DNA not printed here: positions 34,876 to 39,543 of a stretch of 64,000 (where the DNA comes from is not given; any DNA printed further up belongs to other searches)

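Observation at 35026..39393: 1455-aa SF2 helicase carrying about 12 tandem degenerate HTH-like repeats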

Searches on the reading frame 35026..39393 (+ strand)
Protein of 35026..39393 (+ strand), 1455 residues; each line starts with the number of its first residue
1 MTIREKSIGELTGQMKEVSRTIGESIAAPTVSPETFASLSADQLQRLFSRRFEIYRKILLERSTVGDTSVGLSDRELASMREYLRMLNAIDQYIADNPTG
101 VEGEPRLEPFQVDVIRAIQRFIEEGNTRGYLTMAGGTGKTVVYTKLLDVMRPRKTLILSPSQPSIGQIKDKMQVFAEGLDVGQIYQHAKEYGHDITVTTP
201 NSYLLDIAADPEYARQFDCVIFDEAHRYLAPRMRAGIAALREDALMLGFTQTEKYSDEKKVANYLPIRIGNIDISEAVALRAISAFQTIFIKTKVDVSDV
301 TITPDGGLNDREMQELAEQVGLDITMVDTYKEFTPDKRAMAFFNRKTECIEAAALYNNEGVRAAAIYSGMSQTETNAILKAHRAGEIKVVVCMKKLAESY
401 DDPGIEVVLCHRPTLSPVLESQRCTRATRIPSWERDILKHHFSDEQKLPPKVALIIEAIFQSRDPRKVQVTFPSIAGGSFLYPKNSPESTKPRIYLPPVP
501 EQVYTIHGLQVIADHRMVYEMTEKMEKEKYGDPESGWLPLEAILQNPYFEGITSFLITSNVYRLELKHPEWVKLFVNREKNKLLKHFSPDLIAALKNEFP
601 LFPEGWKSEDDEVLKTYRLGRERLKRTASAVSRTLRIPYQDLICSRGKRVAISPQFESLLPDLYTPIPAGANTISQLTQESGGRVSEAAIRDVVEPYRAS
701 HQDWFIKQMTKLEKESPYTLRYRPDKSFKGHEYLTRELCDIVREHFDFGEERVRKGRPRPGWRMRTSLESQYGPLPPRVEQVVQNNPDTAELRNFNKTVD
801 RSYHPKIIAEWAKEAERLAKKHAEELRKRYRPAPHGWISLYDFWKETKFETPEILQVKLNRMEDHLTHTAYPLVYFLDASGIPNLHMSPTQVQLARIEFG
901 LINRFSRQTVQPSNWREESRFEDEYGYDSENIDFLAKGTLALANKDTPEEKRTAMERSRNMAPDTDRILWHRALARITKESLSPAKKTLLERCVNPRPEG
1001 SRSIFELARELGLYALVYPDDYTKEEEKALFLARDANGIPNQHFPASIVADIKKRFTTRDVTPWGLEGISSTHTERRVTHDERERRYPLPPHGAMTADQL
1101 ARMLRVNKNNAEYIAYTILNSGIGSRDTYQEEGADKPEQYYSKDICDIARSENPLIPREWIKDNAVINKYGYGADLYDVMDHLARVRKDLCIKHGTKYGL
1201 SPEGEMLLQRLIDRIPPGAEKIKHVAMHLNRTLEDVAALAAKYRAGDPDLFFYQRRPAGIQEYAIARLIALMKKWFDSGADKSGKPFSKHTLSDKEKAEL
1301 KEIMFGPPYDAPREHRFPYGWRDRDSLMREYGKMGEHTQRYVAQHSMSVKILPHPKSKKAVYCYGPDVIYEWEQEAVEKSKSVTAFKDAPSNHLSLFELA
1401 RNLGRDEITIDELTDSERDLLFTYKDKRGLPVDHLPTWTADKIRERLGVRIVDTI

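Call 4: search_protein_families(library=pfam, proteins=[window:35026-39393:+], max_evalue=1)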
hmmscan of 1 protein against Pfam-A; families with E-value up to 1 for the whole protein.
window:35026-39393:+ (1455 aa): 6 families
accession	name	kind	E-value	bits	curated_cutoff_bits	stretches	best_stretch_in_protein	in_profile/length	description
PF04851.21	ResIII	-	1.2e-18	68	22.5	1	106-252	3-161/164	Type III restriction enzyme, res subunit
PF00271.37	Helicase_C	-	6.2e-12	46.2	23.5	1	334-430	13-109/110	Helicase conserved C-terminal domain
PF00270.35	DEAD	-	3.4e-08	33.8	26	1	128-240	16-141/167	DEAD/DEAH box helicase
PF09848.15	SLFN-g3_helicase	-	0.00028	20.7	24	1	136-230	11-93/354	Schlafen group 3, DNA/RNA helicase domain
PF18766.7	SWI2_SNF2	-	0.0082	16.3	26.7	1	219-284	121-186/221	SWI2/SNF2 ATPase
PF13401.12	AAA_22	-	0.14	12.9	27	1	134-230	13-97/130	AAA domain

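Call 5: search_protein_families(library=phrogs, proteins=[window:35026-39393:+], max_evalue=0.01)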
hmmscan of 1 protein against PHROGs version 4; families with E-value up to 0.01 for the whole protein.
window:35026-39393:+ (1455 aa): 4 families
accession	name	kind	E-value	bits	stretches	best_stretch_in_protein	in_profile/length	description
phrog_16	-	DNA, RNA and nucleotide metabolism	3.6e-40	139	1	41-447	230-603/986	DNA helicase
phrog_62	-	DNA, RNA and nucleotide metabolism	2.3e-08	33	1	82-233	682-825/1881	DNA helicase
phrog_16259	-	DNA, RNA and nucleotide metabolism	1.6e-05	25.3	1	126-261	132-269/330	DNA helicase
phrog_16694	-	unknown function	0.00027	20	1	88-242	258-428/1010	-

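Call 9: find_homologous_proteins(query=window:35026-39393:+, max_evalue=0.001)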
Query window:35026-39393:+ (1455 aa): 38 proteins with E <= 0.001 among 8000 candidates.
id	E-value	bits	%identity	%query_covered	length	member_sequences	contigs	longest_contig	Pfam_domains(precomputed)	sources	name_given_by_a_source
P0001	0.0e+0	3357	100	100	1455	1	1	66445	PF00270.36,PF00271.38,PF04851.22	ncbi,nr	ncbi:DEAD/DEAH box helicase family protein [Candidatus Uhrbacteria bacterium]|nr:DEAD/DEAH box helic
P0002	0.0e+0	2124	63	100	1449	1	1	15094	PF00270.36,PF18766.8,PF00271.38,PF04851.22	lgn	-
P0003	1.0e-9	55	28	22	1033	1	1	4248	PF00270.36,PF13091.13,PF11907.14,PF18766.8,PF00271.38,PF04851.22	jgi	jgi:superfamily II DNA or RNA helicase/HKD family nuclease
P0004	3.5e-9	53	24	22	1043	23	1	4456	PF00270.36,PF13091.13,PF11907.14,PF18766.8,PF00271.38,PF04851.22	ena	-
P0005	4.4e-9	52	28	22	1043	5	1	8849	PF00270.36,PF13091.13,PF11907.14,PF18766.8,PF00271.38,PF04851.22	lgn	-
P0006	4.7e-9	52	27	22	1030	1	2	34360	PF00270.36,PF13091.13,PF11907.14,PF18766.8,PF00271.38,PF04851.22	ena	-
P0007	7.4e-9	52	25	23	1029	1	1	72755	PF00270.36,PF13091.13,PF11907.14,PF18766.8,PF00271.38,PF04851.22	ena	-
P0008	8.3e-9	52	26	22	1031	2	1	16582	PF00270.36,PF13091.13,PF11907.14,PF18766.8,PF00271.38,PF04851.22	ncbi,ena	-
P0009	1.7e-8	51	26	22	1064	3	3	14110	PF00270.36,PF13091.13,PF11907.14,PF00271.38,PF04851.22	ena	-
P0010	2.1e-8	50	24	27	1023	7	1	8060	PF00270.36,PF13091.13,PF11907.14,PF18766.8,PF00271.38,PF04851.22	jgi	jgi:superfamily II DNA or RNA helicase/HKD family nuclease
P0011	4.2e-8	49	24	26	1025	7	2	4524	PF00270.36,PF13091.13,PF11907.14,PF18766.8,PF00271.38,PF04851.22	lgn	-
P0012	4.4e-8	49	26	22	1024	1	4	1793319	PF00270.36,PF13091.13,PF11907.14,PF18766.8,PF00271.38,PF04851.22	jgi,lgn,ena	-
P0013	6.2e-8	49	25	22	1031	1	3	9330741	PF00270.36,PF13091.13,PF09565.17,PF11907.14,PF18766.8,PF00271.38,PF04851.22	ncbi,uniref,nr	ncbi:helicase [Paractinoplanes abujensis]|uniref:Superfamily II DNA or RNA helicase n=1 Tax=Paractin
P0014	7.7e-8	48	26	22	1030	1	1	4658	PF00270.36,PF13091.13,PF11907.14,PF18766.8,PF00271.38,PF04851.22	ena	-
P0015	1.3e-7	48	24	26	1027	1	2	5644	PF00270.36,PF13091.13,PF11907.14,PF18766.8,PF00271.38,PF04851.22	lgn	-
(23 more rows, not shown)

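Call 20: find_encoding_contigs(protein=P0002, flank=10000, max_places=4)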
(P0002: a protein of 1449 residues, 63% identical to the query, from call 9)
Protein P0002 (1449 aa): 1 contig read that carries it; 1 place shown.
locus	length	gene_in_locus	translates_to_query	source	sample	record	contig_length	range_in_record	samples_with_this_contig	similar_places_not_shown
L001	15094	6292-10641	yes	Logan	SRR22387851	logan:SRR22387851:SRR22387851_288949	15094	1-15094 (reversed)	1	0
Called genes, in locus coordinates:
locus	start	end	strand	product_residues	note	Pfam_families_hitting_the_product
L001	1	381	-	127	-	?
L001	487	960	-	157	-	PF13310:Virulence_RhuM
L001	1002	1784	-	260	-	PF01978:TrmB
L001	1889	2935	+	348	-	PF12706:Lactamase_B_2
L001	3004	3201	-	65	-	PF00313:CSD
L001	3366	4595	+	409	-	PF00270:DEAD, PF04851:ResIII, PF00271:Helicase_C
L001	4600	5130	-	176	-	-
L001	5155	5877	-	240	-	PF01479:S4, PF00849:PseudoU_synth_2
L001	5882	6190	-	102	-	PF00459:Inositol_P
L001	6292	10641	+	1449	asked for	PF00270:DEAD (weak), PF04851:ResIII, PF18766:SWI2_SNF2 (faint), PF00271:Helicase_C (weak)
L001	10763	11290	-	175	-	-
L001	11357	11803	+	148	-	-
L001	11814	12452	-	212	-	-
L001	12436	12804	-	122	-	-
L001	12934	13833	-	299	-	-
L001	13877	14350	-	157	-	-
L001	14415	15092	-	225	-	?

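Call 27: search_protein_families(library=ncbifam, proteins=[window:35026-39393:+], max_evalue=0.01)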
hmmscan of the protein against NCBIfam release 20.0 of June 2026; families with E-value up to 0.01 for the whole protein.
window:35026-39393:+ (1455 aa): 9 families
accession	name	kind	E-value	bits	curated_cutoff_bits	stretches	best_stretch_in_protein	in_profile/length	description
NF008521.0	PRK11448.1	equivalog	3.2e-07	28.8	729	1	105-227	412-551/1123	type I restriction-modification system endonuclease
NF053632.1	heli_RadD_YejH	equivalog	3.4e-07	28.9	720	1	294-437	206-349/573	DNA repair helicase RadD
NF010337.0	PRK13766.1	equivalog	2.2e-05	22.8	610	0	368-429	406-467/781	Hef nuclease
NF003673.1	PRK05298.1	equivalog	9.2e-05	21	743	0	321-408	428-515/653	excinuclease ABC subunit UvrB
NF045503.1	repair_heli_XPB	equivalog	0.00014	20.6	610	1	106-239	183-325/548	DNA repair helicase XPB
TIGR00631.1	uvrb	equivalog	0.00039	18.8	750.1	0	349-408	456-515/658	excinuclease ABC subunit UvrB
NF046051.1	restrict_EcoAI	equivalog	0.0016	16.9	550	1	110-264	161-324/768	EcoAI/FtnUII family type I restriction enzme subunit R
TIGR04095.1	dnd_restrict_1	equivalog_domain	0.0018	17.3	600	0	116-175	15-77/451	DNA phosphorothioation system restriction enzyme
NF008394.0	PRK11192.1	equivalog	0.0084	15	507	0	153-230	76-163/441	ATP-dependent RNA helicase SrmB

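Call 44: search_protein_families(library=padloc, proteins=[window:35026-39393:+], max_evalue=0.001)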
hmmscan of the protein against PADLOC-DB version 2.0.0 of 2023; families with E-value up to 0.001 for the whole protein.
window:35026-39393:+ (1455 aa): 8 families
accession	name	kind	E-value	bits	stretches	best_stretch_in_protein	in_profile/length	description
PDLC03658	mREase_IV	-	5.9e-10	35.5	1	110-432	226-547/953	Type IV methyl-directed restriction enzyme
PDLC03659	mREase_IV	-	7.3e-08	28.7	1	125-429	238-552/945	Type IV methyl-directed restriction enzyme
PDLC02707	PbeA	-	1.2e-07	28.7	0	116-190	259-335/672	PbeA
PDLC01439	typeIV_DinG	-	5.4e-06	23.3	0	109-166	18-73/575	CAS-IV-A; associated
PDLC03042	REase_I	-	1.3e-05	20.8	1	90-227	430-578/1170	Type I restriction enzyme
PDLC02704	PbeA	-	0.00041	16.9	0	104-173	252-325/682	PbeA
PDLC03928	PsyrT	-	0.00065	16.1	0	346-429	251-334/689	-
PDLC02870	DpdF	-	0.00084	15.9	0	337-415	227-305/534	DpdF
